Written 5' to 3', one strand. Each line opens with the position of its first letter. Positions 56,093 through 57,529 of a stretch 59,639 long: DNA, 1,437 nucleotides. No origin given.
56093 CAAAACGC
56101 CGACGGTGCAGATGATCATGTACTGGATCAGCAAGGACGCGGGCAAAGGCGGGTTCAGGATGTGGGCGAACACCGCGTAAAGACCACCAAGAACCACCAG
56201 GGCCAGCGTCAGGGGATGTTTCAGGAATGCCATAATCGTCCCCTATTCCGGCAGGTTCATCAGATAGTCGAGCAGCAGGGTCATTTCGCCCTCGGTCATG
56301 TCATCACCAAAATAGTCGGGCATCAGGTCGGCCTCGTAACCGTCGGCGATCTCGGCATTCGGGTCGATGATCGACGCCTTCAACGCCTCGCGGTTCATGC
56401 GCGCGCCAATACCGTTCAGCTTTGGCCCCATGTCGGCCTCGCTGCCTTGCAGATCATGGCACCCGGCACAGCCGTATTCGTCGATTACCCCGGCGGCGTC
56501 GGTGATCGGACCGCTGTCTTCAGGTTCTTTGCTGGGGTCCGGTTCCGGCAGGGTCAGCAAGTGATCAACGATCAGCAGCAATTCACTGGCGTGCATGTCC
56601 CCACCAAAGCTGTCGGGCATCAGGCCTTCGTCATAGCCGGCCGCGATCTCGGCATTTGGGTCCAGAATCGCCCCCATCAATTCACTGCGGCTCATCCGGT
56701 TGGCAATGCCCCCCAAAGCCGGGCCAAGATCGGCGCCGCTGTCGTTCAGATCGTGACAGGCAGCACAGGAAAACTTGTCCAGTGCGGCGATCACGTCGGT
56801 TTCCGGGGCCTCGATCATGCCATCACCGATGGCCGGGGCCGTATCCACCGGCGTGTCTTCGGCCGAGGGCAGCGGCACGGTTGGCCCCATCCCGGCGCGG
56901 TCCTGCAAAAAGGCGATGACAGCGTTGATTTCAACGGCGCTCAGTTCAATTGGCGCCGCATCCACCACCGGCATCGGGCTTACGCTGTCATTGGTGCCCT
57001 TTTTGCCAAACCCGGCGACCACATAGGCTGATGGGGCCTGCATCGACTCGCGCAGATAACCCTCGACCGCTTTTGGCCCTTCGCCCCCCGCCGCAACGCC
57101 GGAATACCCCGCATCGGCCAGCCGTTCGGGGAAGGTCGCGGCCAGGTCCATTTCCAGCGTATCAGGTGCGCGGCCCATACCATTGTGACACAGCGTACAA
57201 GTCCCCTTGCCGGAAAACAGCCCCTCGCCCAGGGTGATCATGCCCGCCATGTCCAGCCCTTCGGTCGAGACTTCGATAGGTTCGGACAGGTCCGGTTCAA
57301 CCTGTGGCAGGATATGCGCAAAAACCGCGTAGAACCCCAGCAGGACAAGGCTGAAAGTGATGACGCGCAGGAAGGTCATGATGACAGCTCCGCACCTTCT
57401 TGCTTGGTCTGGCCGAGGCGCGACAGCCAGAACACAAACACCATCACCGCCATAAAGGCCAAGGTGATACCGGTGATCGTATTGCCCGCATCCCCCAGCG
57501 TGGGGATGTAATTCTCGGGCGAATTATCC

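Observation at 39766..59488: About 19.7 kb single-strand, FNR-box-headed respiratory island combining an Aio/Idr-type Mo enzyme, a bd-like/multihaem membrane module and a cofactor-tailoring cassette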

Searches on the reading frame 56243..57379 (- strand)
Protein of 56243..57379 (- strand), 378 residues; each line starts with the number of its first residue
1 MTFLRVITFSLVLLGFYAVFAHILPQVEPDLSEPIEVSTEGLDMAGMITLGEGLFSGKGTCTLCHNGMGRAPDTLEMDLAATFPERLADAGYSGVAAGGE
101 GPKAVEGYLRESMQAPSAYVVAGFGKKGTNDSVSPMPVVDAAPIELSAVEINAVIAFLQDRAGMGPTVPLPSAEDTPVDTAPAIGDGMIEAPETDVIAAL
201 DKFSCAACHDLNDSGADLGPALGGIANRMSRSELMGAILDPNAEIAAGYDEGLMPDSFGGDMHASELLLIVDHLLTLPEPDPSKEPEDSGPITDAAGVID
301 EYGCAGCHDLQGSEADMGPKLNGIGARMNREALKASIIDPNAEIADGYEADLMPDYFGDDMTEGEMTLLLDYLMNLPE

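Call 3: search_protein_families(library=pfam, proteins=[window:56243-57379:-], max_evalue=0.01)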
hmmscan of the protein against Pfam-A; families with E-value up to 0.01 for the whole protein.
window:56243-57379:- (378 aa): 5 families
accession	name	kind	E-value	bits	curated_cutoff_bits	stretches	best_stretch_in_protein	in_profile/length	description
PF00034.26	Cytochrom_C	-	9.8e-18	65.7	21.3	2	303-376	11-89/90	Cytochrome c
PF13442.11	Cytochrome_CBB3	-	9.3e-11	42.3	27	1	303-373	13-68/68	Cytochrome C oxidase, cbb3-type, subunit III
PF09699.15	Paired_CXXCH_1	-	0.00068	19.7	20.6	0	301-315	6-20/41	Doubled CXXCH motif (Paired_CXXCH_1)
PF03150.19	CCP_MauG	-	0.0016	19.5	25.6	0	201-228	20-47/149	Di-haem cytochrome c peroxidase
PF14522.11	Cytochrome_C7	-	0.0028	17.9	24.8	0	58-68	13-23/67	Cytochrome c7 and related cytochrome c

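Call 8: search_protein_families(library=ncbifam, proteins=[window:56243-57379:-], max_evalue=0.001)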
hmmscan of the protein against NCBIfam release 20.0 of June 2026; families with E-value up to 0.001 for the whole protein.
window:56243-57379:- (378 aa): 7 families
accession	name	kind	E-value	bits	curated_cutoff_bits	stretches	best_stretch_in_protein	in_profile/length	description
TIGR02603.1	CxxCH_TIGR02603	domain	1.8e-23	83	68.15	2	204-252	13-61/134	putative heme-binding domain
TIGR04485.1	thiosulf_SoxX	equivalog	1.8e-15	57.4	61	1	304-375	5-77/78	sulfur oxidation c-type cytochrome SoxX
NF045773.1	cytochro_C550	exception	2.7e-08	33.8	125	0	301-343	57-98/118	cytochrome c550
NF045774.1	cytochro_C551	exception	2e-07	31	118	0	295-339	41-84/110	cytochrome c551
NF050122.1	bc1_QcrC_actin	exception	3.4e-06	26.6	200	0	202-226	49-73/253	cytochrome bc1 complex diheme cytochrome c subunit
NF040971.1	cytc_ExtS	equivalog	4.8e-06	26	100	0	199-242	84-127/262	selenite/tellurite reduction operon c-type cytochrome lipoprotein ExtS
NF052248.1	SorU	equivalog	0.00011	22.3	100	0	204-225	12-35/72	SorU family sulfite dehydrogenase c-type cytochrome subunit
